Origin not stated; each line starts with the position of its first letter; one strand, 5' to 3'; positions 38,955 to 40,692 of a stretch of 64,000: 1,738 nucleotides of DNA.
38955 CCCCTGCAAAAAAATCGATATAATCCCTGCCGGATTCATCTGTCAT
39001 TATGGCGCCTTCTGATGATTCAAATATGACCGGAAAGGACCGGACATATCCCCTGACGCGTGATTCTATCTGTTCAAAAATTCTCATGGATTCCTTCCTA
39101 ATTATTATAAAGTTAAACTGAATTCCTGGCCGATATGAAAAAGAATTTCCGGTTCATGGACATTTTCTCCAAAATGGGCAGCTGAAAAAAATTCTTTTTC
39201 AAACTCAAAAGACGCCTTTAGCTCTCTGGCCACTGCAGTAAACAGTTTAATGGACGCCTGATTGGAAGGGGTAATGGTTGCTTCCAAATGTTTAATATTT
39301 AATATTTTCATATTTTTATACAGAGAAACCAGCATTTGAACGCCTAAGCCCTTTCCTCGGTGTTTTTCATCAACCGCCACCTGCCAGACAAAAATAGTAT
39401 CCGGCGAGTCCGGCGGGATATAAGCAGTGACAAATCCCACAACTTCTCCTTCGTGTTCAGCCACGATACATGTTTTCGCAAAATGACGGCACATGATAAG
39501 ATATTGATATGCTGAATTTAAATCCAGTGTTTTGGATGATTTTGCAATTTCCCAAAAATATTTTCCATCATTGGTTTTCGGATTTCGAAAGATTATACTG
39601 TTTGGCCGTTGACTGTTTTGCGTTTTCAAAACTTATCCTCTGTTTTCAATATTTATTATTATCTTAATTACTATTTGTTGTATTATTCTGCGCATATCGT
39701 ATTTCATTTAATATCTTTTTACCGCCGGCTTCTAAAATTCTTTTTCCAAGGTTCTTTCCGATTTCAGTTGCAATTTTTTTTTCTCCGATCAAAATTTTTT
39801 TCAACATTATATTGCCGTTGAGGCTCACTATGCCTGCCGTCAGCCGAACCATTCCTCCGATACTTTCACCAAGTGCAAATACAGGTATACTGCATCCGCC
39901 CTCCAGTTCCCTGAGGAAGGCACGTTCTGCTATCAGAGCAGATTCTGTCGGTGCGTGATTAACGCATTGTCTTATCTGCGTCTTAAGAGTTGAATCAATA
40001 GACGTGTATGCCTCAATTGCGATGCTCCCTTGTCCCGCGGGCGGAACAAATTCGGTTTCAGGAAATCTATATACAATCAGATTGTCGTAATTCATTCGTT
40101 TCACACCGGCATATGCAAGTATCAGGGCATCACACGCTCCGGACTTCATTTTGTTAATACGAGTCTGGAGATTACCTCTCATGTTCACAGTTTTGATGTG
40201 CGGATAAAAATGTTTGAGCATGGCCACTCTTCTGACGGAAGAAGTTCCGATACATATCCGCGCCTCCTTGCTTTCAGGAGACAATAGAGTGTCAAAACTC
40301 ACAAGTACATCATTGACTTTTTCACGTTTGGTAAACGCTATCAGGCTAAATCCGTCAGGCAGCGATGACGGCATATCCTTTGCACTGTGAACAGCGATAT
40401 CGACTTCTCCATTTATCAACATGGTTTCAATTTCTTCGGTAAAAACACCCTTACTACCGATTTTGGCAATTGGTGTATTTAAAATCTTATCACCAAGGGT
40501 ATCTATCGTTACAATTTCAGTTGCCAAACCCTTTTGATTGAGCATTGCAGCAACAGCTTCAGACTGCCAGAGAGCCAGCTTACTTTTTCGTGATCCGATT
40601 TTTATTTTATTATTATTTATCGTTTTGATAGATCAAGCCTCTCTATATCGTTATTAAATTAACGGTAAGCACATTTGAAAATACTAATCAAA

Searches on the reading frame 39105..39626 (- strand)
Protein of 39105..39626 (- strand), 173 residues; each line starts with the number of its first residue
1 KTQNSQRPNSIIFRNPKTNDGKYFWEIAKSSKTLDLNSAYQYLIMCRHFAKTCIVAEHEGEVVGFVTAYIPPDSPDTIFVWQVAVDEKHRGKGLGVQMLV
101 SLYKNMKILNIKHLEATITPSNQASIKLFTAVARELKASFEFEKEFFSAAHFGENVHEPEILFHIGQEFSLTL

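Call 51: search_protein_families(library=pfam, proteins=[window:39105-39626:-])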
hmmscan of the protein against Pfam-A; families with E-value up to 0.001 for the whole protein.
window:39105-39626:- (173 aa): 4 families
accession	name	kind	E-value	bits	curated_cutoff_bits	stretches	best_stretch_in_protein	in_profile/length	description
PF00583.31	Acetyltransf_1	-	2.4e-17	63.7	20.7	1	40-129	20-111/116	Acetyltransferase (GNAT) family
PF13508.13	Acetyltransf_7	-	8.5e-10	39.3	27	1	52-112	4-63/84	Acetyltransferase (GNAT) domain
PF13302.13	Acetyltransf_3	-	1.2e-06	29.7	25.4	1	33-130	31-133/138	Acetyltransferase (GNAT) domain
PF08445.16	FR47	-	4.3e-05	23.9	22.1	1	81-132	25-75/86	FR47-like protein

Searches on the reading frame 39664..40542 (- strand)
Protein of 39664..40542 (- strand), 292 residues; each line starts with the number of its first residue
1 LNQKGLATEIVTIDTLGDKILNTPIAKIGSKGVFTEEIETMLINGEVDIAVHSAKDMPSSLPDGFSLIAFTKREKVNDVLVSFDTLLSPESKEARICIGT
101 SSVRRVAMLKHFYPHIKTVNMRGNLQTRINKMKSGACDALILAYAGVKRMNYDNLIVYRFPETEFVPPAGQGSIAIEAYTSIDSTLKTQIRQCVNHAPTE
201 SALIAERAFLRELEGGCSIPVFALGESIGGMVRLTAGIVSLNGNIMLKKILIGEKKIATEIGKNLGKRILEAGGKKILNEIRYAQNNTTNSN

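Call 20: search_protein_families(library=pfam, proteins=[window:39664-40542:-])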
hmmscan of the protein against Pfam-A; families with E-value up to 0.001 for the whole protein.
window:39664-40542:- (292 aa): 2 families
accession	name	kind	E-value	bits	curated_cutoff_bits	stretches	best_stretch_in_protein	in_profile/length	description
PF01379.25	Porphobil_deam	-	4.3e-61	206.5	22.1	1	3-180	24-200/207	Porphobilinogen deaminase, dipyromethane cofactor binding domain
PF03900.20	Porphobil_deamC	-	2.3e-15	57.1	26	1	203-270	4-73/74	Porphobilinogen deaminase, C-terminal domain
